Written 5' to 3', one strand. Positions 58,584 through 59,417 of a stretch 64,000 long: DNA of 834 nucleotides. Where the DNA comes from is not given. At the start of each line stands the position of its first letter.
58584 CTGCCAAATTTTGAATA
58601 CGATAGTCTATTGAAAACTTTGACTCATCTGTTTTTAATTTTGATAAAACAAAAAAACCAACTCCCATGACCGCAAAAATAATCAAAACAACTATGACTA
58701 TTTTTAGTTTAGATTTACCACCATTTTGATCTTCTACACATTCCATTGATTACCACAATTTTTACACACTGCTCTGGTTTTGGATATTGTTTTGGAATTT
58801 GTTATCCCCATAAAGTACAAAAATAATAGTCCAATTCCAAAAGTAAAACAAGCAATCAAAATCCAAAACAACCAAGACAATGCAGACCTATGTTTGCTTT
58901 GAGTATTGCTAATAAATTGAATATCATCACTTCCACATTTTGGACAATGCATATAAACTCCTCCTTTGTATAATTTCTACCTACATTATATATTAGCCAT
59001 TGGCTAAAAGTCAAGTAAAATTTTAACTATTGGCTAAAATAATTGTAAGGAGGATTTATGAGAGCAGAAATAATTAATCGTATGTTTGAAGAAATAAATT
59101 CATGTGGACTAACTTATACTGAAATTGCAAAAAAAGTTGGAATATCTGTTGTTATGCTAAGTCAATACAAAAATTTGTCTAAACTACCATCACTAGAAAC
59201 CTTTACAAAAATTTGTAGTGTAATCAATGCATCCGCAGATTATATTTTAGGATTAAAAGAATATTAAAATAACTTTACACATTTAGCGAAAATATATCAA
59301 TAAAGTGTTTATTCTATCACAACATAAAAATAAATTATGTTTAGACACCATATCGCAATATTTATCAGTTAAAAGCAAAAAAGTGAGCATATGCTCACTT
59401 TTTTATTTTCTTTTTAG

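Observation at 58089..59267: XRE-gated operon of three tiny zinc-ribbon/membrane proteins: uncharacterised module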

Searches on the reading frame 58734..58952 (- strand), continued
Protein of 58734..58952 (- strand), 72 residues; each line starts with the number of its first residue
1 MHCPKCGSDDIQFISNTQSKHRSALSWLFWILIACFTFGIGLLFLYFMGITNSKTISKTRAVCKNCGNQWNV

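Call 79: search_protein_families(library=pfam, alignment_id=A2, max_evalue=0.01)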
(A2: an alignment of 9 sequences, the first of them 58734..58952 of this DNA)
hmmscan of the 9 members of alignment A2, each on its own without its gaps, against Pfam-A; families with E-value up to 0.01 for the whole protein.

A. member 1, window:58734-58952:- (72 aa): 12 families
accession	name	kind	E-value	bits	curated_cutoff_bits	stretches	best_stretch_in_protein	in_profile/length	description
PF01096.23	Zn_ribbon_TFIIS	-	0.00019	21.6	21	0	59-70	27-38/39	Transcription factor S-II (TFIIS)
PF10601.15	zf-LITAF-like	-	0.00025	21.6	23.8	1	1-69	6-65/70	LITAF-like zinc ribbon domain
PF08271.17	Zn_Ribbon_TF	-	0.00053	19.9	29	0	1-11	1-11/43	TFIIB zinc-binding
PF02701.20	Zn_ribbon_Dof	-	0.00079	20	26.6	0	52-70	20-38/59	Dof domain, zinc finger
PF08274.17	Zn_Ribbon_YjdM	-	0.00082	19.8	30.8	0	62-71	21-30/30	PhnA Zinc-Ribbon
PF22811.2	Zn_ribbon_NrdR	-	0.0023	18.3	27.2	0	1-18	1-18/42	Transcriptional repressor NrdR-like, N-terminal domain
PF20403.5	DUF6693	-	0.0031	18.1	31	1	26-51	14-94/104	Family of unknown function (DUF6693)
PF01599.25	Ribosomal_S27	-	0.0038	17.5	22.3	0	50-68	7-25/44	Ribosomal protein S27a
PF14803.11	Zn_ribbon_Nudix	-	0.0062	16.9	25.6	0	58-67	20-29/34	Nudix N-terminal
PF17353.8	DUF5381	-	0.0062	16.8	26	1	21-54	5-38/170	Family of unknown function (DUF5381)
PF12172.15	zf-ChsH2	-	0.0076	16.5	23.2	0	2-10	27-35/37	ChsH2, rubredoxin-like zinc ribbon domain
PF11781.13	Zn_ribbon_RRN7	-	0.0086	16.1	27.1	0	62-70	23-31/32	Zinc-finger of RNA-polymerase I-specific TFIIB, Rrn7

B. families by the number of members that match (of 9 scanned): 20 families
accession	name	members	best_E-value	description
PF10601.15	zf-LITAF-like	9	1.4e-05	LITAF-like zinc ribbon domain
PF01096.23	Zn_ribbon_TFIIS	9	3.9e-05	Transcription factor S-II (TFIIS)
PF20403.5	DUF6693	9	7.6e-05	Family of unknown function (DUF6693)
PF08271.17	Zn_Ribbon_TF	9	0.00016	TFIIB zinc-binding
PF08274.17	Zn_Ribbon_YjdM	7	0.00024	PhnA Zinc-Ribbon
PF02701.20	Zn_ribbon_Dof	7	0.00079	Dof domain, zinc finger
PF22811.2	Zn_ribbon_NrdR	5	0.0021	Transcriptional repressor NrdR-like, N-terminal domain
PF14803.11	Zn_ribbon_Nudix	5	0.0054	Nudix N-terminal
PF12760.12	Zn_ribbon_IS1595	3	0.0017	Transposase zinc-ribbon domain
PF11781.13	Zn_ribbon_RRN7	3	0.008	Zinc-finger of RNA-polymerase I-specific TFIIB, Rrn7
PF01599.25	Ribosomal_S27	2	0.0034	Ribosomal protein S27a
PF17353.8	DUF5381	2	0.0039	Family of unknown function (DUF5381)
PF12172.15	zf-ChsH2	2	0.0071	ChsH2, rubredoxin-like zinc ribbon domain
PF05251.17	Ost5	2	0.0085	Oligosaccharyltransferase subunit 5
PF14018.11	DUF4234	1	0.0015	Domain of unknown function (DUF4234)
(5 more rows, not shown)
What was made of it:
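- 58734..58952 (-): Gene A, 72 aa: a LITAF-like zinc ribbon split by a 26-residue hydrophobic hairpin. All 9 relatives match at E <= 0.01 (call 79).
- On zf-LITAF-like (PF10601), for protein A: All 9 relatives match at E <= 0.01, best 1.4e-5 (call 79).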

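Call 101: fold_search(model_id=the predicted structure, library=viral)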
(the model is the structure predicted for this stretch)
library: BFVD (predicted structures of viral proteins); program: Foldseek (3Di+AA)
matches with E <= 10: 255; with E <= 0.001: 1
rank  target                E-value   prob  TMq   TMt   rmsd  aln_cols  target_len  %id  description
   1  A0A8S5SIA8            7.0e-04  1.00  0.52  0.36   8.5        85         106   24  Transcription factor S-II (TFIIS) [Siphoviridae sp. ctHAs12]
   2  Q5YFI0                2.1e-02  1.00  0.43  0.35   3.5        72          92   21  Transcription elongation factor TFIIS [Singapore grouper iridovirus]
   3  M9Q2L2                2.6e-02  0.99  0.45  0.16   6.8        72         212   21  (no name in the UniProt tables at hand)
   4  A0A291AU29            1.2e-01  0.97  0.40  0.07   3.7        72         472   21  TFIIS C-domain containing protein [Pandoravirus dulcis]
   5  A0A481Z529            1.3e-01  0.99  0.45  0.24   3.1        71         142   17  Transcription factor S-II [Pithovirus LCPAC104]
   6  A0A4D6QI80            1.8e-01  0.99  0.45  0.43   3.3        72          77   15  Putative transcription elongation factor SII [Erythrocytic necrosis virus]
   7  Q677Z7                1.8e-01  0.98  0.42  0.39   3.4        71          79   15  DNA-directed RNA polymerase subunit M [lymphocystis disease virus-China]
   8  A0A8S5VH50            2.2e-01  0.98  0.41  0.46   3.9        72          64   21  Transcriptional regulator NrdR [Siphoviridae sp. ctNxi14]
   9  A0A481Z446            2.2e-01  0.98  0.44  0.25   3.3        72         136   18  Transcription factor S-II [Pithovirus LCPAC103]
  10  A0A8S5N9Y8            2.3e-01  0.66  0.39  0.35   7.5        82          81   16  Transcription factor IIS-like protein [Siphoviridae sp. ctu3K14]
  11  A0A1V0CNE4            2.7e-01  0.98  0.46  0.27   4.0        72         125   15  (no name in the UniProt tables at hand)
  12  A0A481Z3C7            3.0e-01  0.97  0.44  0.21   3.3        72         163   17  Transcription factor S-II [Pithovirus LCPAC101]
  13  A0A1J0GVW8            3.0e-01  0.89  0.38  0.61   3.7        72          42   17  ISH4-type transposase domain protein [Streptomyces phage BRock]
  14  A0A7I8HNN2            3.0e-01  0.38  0.33  0.36   8.1        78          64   15  Uncharacterized protein [Enterobacter phage vB_EkoM5VN]
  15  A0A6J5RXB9            3.3e-01  0.44  0.33  0.27   4.7        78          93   15  Uncharacterized protein [uncultured Caudovirales phage]
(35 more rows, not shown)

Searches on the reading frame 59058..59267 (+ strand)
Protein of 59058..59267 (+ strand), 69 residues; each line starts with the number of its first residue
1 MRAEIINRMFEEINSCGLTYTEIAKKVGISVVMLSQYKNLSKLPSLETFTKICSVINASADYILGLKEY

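Call 3: search_protein_families(library=pfam, proteins=[window:59058-59267:+], max_evalue=1)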
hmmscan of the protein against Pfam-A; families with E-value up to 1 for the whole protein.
window:59058-59267:+ (69 aa): 11 families
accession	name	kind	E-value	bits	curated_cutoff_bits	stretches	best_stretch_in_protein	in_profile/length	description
PF01381.28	HTH_3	-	1.8e-09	37.9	23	1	14-63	6-55/55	Helix-turn-helix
PF13560.12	HTH_31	-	0.0026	18.5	27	1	16-60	13-58/64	Helix-turn-helix domain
PF13443.12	HTH_26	-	0.0028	18.3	22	1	17-58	10-52/63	Cro/C1-type HTH DNA-binding domain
PF14947.12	HTH_45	-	0.012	16.1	25.5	1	2-37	4-39/77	Winged helix-turn-helix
PF08281.18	Sigma70_r4_2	-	0.024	14.7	25.7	1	16-32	25-41/54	Sigma-70, region 4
PF13412.12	HTH_24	-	0.027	14.5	21.9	1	16-31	16-31/48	Winged helix-turn-helix DNA-binding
PF13518.12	HTH_28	-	0.031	14.8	25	1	1-36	1-31/52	Helix-turn-helix domain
PF13384.12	HTH_23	-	0.051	13.9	24.6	1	12-31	16-31/50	Homeodomain-like domain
PF04545.22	Sigma70_r4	-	0.062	13.3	24.1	1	5-32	12-35/50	Sigma-70, region 4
PF12844.13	HTH_19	-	0.093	13.1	30.2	1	17-64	12-59/64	Helix-turn-helix domain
PF01527.26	HTH_Tnp_1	-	0.22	12.2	24.1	1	3-41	9-47/75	Transposase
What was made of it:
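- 59058..59267 (+): XRE-family HTH protein, 69 aa, the presumed repressor. HTH_3 E 1.8e-9 (call 3).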

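Call 4: search_protein_families(library=ncbifam, proteins=[window:59058-59267:+], max_evalue=1)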
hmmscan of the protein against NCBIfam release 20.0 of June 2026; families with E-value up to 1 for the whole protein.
window:59058-59267:+ (69 aa): 16 families
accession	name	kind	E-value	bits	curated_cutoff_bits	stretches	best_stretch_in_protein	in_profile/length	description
NF041951.1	phage_RstR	subfamily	4.8e-09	36.4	80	1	14-66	12-64/108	RstR family transcriptional repressor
NF007271.0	PRK09726.1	equivalog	6.2e-05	22.9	79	1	16-57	24-65/88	type II toxin-antitoxin system antitoxin HipB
NF041575.1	antitoxPezA_Strep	equivalog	0.00027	20.9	290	1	16-65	13-62/158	type II toxin-antitoxin system antitoxin PezA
NF038310.1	lysogeny_AimR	equivalog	0.00033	19.8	70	1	10-58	2-50/365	AimR family lysis-lysogeny pheromone receptor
NF006328.0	PRK08558.1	equivalog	0.001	18.7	184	1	18-60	24-66/238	adenine phosphoribosyltransferase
NF010465.0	PRK13890.1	equivalog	0.0052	16.9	96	1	14-64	15-65/121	conjugal transfer protein TrbA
TIGR02607.1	antidote_HigA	equivalog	0.0071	16.2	47.7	1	11-67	14-70/81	HigA family addiction module antitoxin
NF008889.0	PRK11924.1-1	subfamily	0.0071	16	181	1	17-37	135-155/173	RNA polymerase sigma factor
NF052239.1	antitox_spr1629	equivalog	0.027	13.6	335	1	16-63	14-61/377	spr1629 family repressor/antitoxin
NF007257.0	PRK09706.1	subfamily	0.03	14.1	101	1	6-64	7-65/135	transcriptional repressor DicA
NF053610.1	Sso10a_fam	subfamily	0.034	14.2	60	1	2-39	3-39/64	Sso10a family chromatin protein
NF053758.1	ChrTpTrnRegChrS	equivalog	0.048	13.4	250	1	15-52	26-64/158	chromate efflux transcriptional regulator ChrS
NF009177.0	PRK12525.1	subfamily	0.064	13.1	266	1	16-38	133-155/168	RNA polymerase sigma factor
NF007481.0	PRK10072.1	equivalog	0.11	13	110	1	15-58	44-86/96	HTH-type transcriptional regulator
TIGR00180.1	parB_part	domain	0.11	12.2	58.45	1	11-45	114-148/186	ParB/RepB/Spo0J family partition protein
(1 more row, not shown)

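Call 5: search_protein_families(library=padloc, proteins=[window:59058-59267:+], max_evalue=1)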
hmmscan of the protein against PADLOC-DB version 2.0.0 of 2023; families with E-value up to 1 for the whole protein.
window:59058-59267:+ (69 aa): 14 families
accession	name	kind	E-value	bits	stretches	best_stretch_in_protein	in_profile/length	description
PDLC03947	RmrA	-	3.3e-06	24.2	1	8-63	15-70/383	-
PDLC03952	RmrA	-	4.1e-06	23.9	1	5-63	23-81/395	-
PDLC03944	RmrA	-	4.3e-06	24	1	16-65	18-67/384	-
PDLC02926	HTH_VI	-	6.8e-06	24.3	1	17-64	14-61/92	-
PDLC03951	RmrA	-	8.6e-06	23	1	14-64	18-68/400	-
PDLC03954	RmrA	-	1.6e-05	22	1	17-64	23-70/380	-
PDLC04775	PDC-M69A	-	9.9e-05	20.8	1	5-67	8-70/113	-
PDLC03949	RmrA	-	0.0003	17.8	1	17-63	15-61/363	-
PDLC03948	RmrA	-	0.0043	14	1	7-64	11-68/397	-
PDLC03955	RmrA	-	0.0068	13.7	1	17-62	33-78/371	-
PDLC04759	PDC-M64B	-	0.0072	14.4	1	5-57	27-79/135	-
PDLC04142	capH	-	0.015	14.4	1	14-65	16-67/103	capH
PDLC03945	RmrA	-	0.02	12.1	1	17-63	15-61/394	-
PDLC03946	RmrA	-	0.031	11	1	17-63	15-61/357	-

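Call 6: search_protein_families(library=phrogs, proteins=[window:59058-59267:+], max_evalue=1)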
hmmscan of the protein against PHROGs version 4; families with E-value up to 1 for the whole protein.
window:59058-59267:+ (69 aa): 35 families (the best 25 are shown)
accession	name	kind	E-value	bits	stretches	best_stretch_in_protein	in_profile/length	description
phrog_8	-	transcription regulation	1.1e-09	39.2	1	5-67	77-139/346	transcriptional regulator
phrog_1373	-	transcription regulation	2.6e-06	28.5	1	10-64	69-123/166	transcriptional regulator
phrog_3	-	transcription regulation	5.9e-06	27.3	1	5-67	89-149/430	transcriptional repressor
phrog_1728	-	transcription regulation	0.0001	22.4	1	5-58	4-57/380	transcriptional regulator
phrog_7241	-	transcription regulation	0.00011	23.2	1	16-61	73-118/122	transcriptional regulator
phrog_2439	-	transcription regulation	0.00033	20.7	1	12-64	15-67/367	transcriptional regulator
phrog_2967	-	transcription regulation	0.00051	20.7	1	4-67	10-73/225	transcriptional regulator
phrog_3557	-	transcription regulation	0.00069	20.8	1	2-61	14-69/142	transcriptional regulator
phrog_7396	-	unknown function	0.0013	19.5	1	38-67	52-81/227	-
phrog_4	-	transcription regulation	0.0021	18.1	1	4-67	136-195/400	transcriptional repressor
phrog_4151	-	DNA, RNA and nucleotide metabolism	0.0036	18.2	1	15-39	18-42/154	DNA binding protein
phrog_3037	-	transcription regulation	0.004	18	1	5-65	18-76/189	transcriptional repressor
phrog_4031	-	unknown function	0.011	15.2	1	13-57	527-572/626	-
phrog_4836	-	transcription regulation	0.013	16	1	4-48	75-119/194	CII-like regulator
phrog_5229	-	unknown function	0.023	15.7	1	5-43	69-107/127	-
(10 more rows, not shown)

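Call 88: search_solved_structures(query=window:59058-59267:+, max_evalue=0.01)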
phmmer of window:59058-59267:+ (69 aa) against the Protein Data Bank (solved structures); distinct sequences matched with E-value up to 0.01: 7.
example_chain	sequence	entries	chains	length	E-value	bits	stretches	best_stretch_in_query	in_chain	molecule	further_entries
7t8i_A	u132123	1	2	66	9.7e-05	25.6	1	7-65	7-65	Phage element (ICEBs1)transcriptional regulator (Xre family)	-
8tac_A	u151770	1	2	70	0.00076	22.8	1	10-58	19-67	DBP48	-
4yg4_A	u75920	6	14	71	0.0042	20.5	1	14-58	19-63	Antitoxin HipB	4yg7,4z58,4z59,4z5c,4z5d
2wiu_B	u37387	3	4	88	0.0044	20.4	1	14-58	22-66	HTH-TYPE TRANSCRIPTIONAL REGULATOR HIPB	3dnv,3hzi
4yg1_A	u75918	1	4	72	0.0044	20.4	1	13-57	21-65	Antitoxin HipB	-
5k98_B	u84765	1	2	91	0.0048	20.3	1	13-58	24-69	Antitoxin HipB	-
4z5h_A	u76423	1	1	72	0.006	20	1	14-58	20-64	Antitoxin HipB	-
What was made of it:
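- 59058..59267 (+): The nearest solved relative is the ICEBs1 Xre-family regulator 7t8i (call 88).
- Closest known: Phage and ICE-type XRE genetic switches. Same: The nearest solved relative is the ICEBs1 Xre-family regulator (call 88).
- The XRE resembles HipB-type antitoxins at a weak level (calls 4, 88).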
